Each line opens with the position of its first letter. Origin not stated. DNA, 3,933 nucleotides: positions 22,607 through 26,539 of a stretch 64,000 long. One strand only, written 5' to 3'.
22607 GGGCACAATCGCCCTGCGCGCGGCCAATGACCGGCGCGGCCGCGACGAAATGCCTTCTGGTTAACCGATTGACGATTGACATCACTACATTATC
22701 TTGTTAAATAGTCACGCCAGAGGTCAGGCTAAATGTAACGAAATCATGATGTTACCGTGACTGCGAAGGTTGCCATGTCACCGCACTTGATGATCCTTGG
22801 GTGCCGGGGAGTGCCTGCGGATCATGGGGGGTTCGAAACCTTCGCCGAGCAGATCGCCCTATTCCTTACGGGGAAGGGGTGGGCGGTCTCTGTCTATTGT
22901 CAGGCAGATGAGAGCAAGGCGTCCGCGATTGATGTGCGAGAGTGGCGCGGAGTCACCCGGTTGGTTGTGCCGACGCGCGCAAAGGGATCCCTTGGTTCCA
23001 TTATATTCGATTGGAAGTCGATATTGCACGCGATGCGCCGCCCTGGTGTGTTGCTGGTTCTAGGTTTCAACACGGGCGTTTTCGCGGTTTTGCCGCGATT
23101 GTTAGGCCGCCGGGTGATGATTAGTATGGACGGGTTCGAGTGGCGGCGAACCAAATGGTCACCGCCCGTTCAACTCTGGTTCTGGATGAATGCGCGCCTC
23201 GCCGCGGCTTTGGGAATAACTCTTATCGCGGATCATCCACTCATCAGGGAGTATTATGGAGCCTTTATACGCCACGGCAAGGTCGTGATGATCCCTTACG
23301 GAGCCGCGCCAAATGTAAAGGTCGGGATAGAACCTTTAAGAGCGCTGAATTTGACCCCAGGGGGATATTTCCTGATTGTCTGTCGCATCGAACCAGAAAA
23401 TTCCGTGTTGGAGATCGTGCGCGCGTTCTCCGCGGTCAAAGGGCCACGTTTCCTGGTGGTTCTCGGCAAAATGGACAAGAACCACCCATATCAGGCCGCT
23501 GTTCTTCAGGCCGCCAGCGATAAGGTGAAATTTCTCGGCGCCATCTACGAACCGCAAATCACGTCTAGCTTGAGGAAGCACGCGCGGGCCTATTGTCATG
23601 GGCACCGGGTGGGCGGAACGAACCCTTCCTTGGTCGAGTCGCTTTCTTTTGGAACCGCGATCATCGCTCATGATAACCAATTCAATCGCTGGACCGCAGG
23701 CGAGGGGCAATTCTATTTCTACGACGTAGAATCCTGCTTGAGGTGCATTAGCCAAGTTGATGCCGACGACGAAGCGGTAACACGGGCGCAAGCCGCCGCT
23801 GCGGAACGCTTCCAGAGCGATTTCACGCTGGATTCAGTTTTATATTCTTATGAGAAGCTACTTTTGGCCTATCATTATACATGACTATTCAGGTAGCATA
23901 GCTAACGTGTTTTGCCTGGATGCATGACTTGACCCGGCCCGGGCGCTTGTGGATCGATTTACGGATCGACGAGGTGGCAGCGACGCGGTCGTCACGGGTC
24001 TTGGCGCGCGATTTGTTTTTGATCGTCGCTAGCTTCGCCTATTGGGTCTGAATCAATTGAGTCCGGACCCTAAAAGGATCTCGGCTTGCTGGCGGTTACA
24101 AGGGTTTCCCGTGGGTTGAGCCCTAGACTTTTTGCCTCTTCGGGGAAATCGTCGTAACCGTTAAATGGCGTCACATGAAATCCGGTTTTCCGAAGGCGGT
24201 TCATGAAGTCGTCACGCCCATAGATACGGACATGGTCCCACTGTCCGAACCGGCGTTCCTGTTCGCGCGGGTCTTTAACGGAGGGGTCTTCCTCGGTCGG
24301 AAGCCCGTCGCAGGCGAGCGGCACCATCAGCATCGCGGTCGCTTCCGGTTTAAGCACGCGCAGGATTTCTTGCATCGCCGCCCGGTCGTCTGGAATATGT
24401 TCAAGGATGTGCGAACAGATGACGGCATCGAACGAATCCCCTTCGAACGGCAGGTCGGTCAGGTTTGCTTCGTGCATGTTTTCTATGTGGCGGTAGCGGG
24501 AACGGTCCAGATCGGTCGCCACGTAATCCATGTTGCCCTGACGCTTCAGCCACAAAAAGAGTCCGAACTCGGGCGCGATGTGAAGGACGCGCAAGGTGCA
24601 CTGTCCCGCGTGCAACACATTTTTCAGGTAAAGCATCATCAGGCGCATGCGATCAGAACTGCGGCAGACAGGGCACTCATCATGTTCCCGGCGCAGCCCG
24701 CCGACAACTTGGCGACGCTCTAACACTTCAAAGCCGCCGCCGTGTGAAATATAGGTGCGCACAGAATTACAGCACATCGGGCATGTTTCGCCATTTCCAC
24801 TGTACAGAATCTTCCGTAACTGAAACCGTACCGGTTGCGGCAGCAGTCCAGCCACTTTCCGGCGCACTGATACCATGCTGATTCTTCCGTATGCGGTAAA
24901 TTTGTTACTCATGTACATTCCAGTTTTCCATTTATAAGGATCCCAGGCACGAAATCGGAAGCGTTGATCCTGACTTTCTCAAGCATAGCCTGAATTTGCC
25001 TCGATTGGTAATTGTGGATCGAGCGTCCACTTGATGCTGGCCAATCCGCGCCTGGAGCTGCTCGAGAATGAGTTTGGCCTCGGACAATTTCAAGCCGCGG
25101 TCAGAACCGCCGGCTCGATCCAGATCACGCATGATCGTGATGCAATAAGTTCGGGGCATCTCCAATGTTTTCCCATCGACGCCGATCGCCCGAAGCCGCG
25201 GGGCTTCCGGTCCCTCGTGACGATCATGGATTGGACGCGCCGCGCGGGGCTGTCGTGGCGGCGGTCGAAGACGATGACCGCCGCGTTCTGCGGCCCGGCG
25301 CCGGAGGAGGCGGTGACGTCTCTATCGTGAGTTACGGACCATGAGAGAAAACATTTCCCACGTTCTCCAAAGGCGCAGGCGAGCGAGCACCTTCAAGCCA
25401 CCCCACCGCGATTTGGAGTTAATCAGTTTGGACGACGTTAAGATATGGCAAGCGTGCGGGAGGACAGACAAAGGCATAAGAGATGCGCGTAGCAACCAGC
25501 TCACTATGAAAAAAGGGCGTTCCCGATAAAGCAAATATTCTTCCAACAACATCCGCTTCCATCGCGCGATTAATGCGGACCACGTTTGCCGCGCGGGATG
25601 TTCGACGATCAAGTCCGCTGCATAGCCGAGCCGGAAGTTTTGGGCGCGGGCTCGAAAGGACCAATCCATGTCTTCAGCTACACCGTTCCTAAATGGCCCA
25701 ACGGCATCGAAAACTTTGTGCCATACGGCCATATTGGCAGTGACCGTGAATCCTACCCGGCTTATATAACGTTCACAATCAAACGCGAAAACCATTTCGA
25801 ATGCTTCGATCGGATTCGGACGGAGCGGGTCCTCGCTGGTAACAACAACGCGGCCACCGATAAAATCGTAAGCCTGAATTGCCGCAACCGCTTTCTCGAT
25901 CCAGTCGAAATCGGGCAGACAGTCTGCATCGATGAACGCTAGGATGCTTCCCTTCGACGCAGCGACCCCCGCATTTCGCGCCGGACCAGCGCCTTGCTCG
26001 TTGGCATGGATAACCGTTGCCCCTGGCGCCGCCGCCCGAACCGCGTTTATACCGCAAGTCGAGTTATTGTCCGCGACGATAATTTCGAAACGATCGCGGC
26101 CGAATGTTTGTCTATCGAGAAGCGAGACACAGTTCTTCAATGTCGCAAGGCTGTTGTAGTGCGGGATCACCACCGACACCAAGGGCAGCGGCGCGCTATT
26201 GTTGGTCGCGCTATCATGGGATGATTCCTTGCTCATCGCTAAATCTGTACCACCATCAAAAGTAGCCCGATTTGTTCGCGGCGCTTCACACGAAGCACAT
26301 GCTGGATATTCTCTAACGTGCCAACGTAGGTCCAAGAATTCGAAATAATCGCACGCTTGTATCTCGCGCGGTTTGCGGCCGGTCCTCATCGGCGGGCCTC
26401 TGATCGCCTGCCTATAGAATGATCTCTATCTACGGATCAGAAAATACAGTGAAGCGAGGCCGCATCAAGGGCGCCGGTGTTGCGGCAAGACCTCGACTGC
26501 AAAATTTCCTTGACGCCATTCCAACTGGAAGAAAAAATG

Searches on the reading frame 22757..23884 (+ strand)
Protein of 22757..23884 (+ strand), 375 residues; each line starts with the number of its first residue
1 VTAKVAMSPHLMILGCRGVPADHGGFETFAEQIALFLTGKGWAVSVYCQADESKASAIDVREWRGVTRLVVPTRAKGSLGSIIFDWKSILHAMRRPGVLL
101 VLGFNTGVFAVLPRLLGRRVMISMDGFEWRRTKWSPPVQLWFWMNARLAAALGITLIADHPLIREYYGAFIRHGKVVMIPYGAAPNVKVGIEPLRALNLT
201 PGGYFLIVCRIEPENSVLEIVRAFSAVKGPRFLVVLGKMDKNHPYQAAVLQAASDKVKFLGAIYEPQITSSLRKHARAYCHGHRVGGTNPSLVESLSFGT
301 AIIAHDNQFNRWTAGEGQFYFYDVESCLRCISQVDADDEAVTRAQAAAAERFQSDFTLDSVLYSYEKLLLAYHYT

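Call 24: search_protein_families(library=pfam, proteins=[window:22757-23884:+], max_evalue=0.001)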
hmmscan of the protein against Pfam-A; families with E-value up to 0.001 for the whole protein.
window:22757-23884:+ (375 aa): 4 families
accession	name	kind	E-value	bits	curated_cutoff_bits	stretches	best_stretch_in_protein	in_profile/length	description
PF09314.17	DUF1972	-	3e-18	66.5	25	1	10-183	3-185/186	Domain of unknown function (DUF1972)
PF00534.26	Glycos_transf_1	-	1.5e-08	34.8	26.4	1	204-339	17-160/172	Glycosyl transferases group 1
PF13579.12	Glyco_trans_4_4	-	3.4e-08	34.4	29.7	1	24-182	1-158/158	Glycosyl transferase 4-like domain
PF13692.12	Glyco_trans_1_4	-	3.6e-05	24.5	27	1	205-311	4-113/142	Glycosyl transferases group 1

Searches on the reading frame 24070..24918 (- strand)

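Call 24: search_protein_families(library=pfam, proteins=[window:24070-24918:-], max_evalue=0.001)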
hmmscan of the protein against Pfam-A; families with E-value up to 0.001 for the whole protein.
window:24070-24918:- (282 aa): 6 families
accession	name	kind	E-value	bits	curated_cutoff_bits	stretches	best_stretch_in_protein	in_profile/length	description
PF08241.18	Methyltransf_11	-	6.2e-14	52.8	21.2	1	125-194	15-92/95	Methyltransferase domain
PF13489.12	Methyltransf_23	-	2.4e-12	47.3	27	1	122-249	38-161/164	Methyltransferase domain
PF13649.12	Methyltransf_25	-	1.6e-09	38.8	27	1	130-191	22-95/97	Methyltransferase domain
PF13847.12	Methyltransf_31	-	3e-07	30.7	27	1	147-196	57-108/145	Methyltransferase domain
PF08242.18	Methyltransf_12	-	3.9e-07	31.2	30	1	128-193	19-96/98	Methyltransferase domain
PF01209.24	Ubie_methyltran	-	9e-06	25.6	20.1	1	142-193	97-147/233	ubiE/COQ5 methyltransferase family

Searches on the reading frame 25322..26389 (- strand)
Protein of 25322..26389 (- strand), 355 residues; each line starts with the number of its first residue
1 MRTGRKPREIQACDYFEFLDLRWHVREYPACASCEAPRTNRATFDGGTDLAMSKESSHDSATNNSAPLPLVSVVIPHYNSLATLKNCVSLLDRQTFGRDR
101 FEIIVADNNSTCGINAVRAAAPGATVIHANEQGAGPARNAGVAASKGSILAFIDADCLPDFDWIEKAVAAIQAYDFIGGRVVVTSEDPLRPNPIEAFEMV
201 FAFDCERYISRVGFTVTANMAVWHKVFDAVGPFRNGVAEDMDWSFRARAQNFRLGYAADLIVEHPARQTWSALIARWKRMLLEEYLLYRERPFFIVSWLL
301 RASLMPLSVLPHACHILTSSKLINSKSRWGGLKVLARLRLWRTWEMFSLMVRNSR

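Call 24: search_protein_families(library=pfam, proteins=[window:25322-26389:-], max_evalue=0.001)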
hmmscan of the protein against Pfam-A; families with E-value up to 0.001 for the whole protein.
window:25322-26389:- (355 aa): 4 families
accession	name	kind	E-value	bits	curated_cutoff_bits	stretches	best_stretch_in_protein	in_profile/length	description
PF00535.33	Glycos_transf_2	-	5.3e-25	88.7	23.3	1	72-221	1-157/168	Glycosyl transferase family 2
PF13641.12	Glyco_tranf_2_3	-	1.2e-14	55.3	27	1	71-279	3-226/230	Glycosyltransferase like family 2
PF13632.12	Glyco_trans_2_3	-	4.2e-11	43.5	27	1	151-309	3-172/198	Glycosyl transferase family group 2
PF10111.15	Glyco_tranf_2_2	-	1e-06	28.9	27.3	1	72-173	1-108/276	Glycosyltransferase like family 2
